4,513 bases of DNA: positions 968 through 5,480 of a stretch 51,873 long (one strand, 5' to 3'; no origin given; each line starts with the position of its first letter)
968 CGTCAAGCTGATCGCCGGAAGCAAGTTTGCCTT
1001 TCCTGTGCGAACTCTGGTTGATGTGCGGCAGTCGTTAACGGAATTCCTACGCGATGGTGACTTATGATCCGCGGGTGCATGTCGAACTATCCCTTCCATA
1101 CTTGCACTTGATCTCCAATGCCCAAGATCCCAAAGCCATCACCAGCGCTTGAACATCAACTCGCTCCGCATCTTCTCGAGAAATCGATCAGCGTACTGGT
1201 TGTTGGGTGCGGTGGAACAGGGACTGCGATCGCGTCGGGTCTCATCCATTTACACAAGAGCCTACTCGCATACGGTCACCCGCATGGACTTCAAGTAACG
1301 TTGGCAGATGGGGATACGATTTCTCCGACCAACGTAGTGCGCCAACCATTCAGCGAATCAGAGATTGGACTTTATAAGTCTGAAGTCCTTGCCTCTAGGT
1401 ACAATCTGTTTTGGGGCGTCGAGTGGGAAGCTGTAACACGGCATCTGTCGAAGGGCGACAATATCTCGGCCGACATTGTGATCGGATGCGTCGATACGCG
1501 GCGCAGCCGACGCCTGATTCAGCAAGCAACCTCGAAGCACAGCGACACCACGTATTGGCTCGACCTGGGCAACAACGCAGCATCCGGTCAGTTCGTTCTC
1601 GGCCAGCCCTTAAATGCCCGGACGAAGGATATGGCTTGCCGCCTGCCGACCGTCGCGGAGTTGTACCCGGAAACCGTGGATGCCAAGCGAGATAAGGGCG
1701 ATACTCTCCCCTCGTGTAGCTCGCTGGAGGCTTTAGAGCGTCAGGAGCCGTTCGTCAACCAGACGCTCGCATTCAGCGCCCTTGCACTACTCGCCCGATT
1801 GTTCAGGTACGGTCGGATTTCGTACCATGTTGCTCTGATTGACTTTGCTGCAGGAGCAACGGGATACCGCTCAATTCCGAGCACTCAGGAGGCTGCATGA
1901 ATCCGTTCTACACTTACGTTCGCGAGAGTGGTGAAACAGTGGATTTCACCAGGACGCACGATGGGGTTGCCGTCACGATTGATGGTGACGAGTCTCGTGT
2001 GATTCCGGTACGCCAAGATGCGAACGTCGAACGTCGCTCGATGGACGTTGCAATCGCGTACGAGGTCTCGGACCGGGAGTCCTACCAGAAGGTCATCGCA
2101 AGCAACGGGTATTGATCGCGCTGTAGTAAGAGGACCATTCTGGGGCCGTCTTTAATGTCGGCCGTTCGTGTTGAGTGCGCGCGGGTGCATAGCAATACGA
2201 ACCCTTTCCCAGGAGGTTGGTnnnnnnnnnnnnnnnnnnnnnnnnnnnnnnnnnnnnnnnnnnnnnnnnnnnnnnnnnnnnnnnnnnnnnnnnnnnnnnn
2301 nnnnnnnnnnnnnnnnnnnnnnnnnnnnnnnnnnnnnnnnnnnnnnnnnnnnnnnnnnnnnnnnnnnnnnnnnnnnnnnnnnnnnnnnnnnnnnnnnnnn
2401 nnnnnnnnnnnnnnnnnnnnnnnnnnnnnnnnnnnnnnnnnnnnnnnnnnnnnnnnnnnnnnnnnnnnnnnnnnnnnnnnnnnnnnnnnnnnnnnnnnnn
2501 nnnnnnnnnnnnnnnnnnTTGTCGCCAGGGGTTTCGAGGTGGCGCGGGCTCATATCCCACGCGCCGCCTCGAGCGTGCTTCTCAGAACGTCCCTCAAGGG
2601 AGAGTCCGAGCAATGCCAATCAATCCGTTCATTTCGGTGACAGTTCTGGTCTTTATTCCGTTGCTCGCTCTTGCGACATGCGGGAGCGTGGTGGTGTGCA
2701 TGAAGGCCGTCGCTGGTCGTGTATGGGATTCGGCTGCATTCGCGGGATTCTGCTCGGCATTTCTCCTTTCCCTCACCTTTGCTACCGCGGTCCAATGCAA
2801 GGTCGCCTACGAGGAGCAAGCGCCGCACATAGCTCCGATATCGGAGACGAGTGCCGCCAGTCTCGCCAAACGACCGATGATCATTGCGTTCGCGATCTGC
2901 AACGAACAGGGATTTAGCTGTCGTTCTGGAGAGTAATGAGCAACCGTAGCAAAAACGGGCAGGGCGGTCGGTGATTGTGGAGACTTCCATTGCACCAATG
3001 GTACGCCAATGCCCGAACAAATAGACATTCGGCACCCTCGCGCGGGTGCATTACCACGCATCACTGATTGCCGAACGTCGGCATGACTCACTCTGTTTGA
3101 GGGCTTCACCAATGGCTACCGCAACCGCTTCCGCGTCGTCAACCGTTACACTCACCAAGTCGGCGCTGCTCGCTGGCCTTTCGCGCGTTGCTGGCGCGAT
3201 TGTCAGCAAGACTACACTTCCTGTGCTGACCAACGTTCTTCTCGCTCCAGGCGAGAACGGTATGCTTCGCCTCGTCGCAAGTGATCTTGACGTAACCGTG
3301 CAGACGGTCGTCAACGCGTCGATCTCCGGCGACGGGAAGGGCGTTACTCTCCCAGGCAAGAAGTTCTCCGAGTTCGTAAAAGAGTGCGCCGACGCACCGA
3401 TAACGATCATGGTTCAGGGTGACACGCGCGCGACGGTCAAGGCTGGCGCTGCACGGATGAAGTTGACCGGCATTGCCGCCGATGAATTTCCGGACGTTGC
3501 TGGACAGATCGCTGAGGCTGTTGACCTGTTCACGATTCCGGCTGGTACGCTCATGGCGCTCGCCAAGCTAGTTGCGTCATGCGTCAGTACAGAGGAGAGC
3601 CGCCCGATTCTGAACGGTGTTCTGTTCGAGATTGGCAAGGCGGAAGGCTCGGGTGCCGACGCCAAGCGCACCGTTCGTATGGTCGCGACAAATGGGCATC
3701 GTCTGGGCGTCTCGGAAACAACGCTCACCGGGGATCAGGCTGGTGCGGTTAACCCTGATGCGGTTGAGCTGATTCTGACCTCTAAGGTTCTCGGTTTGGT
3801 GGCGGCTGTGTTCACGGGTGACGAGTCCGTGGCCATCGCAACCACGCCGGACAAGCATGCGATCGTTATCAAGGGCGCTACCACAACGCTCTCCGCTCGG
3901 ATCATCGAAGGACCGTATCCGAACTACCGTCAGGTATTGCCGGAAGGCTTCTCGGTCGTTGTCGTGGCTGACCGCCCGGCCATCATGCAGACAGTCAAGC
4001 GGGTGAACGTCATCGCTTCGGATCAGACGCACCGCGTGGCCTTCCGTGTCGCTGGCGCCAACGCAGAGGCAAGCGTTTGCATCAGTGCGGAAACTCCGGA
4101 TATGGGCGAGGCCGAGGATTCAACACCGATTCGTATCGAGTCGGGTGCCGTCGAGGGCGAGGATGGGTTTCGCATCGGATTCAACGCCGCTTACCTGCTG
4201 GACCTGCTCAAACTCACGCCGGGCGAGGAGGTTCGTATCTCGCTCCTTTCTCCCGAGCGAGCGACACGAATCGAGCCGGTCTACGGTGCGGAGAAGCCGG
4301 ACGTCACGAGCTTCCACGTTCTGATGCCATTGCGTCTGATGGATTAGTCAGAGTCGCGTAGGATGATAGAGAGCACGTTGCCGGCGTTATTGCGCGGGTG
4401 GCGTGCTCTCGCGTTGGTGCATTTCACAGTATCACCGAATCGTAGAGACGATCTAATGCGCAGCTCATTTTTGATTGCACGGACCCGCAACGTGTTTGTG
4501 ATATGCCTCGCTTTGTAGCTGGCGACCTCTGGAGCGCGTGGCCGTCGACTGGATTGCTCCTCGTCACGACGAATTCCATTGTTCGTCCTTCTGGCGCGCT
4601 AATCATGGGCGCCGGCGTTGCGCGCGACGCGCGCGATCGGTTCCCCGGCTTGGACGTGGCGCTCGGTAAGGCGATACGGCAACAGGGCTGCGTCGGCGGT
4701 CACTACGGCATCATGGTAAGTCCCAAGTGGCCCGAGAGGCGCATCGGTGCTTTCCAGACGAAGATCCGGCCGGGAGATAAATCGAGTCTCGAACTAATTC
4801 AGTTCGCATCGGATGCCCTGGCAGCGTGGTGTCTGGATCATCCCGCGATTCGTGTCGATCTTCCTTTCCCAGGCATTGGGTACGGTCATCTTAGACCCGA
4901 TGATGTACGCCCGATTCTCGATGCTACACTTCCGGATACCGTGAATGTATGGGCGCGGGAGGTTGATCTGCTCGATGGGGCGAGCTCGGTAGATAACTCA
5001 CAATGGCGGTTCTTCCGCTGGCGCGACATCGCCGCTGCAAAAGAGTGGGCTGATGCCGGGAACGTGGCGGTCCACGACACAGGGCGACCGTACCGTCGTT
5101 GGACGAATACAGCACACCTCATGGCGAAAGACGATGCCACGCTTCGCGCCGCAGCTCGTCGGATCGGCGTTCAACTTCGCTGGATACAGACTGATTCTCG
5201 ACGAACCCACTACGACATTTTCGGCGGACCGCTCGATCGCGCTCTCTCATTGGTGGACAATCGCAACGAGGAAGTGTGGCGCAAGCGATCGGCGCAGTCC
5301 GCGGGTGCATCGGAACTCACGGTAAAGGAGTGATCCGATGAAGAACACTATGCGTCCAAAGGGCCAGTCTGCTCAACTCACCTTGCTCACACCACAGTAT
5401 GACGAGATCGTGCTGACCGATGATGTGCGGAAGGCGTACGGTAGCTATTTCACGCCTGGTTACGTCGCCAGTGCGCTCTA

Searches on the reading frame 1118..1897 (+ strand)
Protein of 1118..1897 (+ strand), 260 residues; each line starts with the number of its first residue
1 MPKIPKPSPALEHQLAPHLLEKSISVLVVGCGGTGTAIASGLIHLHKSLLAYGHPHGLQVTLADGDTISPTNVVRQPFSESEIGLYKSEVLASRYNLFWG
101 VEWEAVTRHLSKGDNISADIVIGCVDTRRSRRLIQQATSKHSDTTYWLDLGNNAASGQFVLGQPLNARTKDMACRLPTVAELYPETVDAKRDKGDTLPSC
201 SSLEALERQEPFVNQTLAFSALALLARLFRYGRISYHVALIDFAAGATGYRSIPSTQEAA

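Call 36: search_protein_families(library=pfam, proteins=[window:1118-1897:+], max_evalue=0.01)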
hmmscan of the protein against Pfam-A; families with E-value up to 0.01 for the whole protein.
window:1118-1897:+ (260 aa): 1 family
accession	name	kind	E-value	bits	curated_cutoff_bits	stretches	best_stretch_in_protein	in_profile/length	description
PF00899.27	ThiF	-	9.7e-17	61.3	28.1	1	23-201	20-178/238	ThiF family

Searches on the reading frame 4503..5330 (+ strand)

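Call 36: search_protein_families(library=pfam, proteins=[window:4503-5330:+], max_evalue=0.01)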
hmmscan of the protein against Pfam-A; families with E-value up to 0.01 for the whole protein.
window:4503-5330:+ (276 aa): 1 family
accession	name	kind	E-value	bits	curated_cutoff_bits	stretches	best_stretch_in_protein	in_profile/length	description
PF13223.11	DUF4031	-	3.6e-06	27.5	25.6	1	192-249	5-58/76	Protein of unknown function (DUF4031)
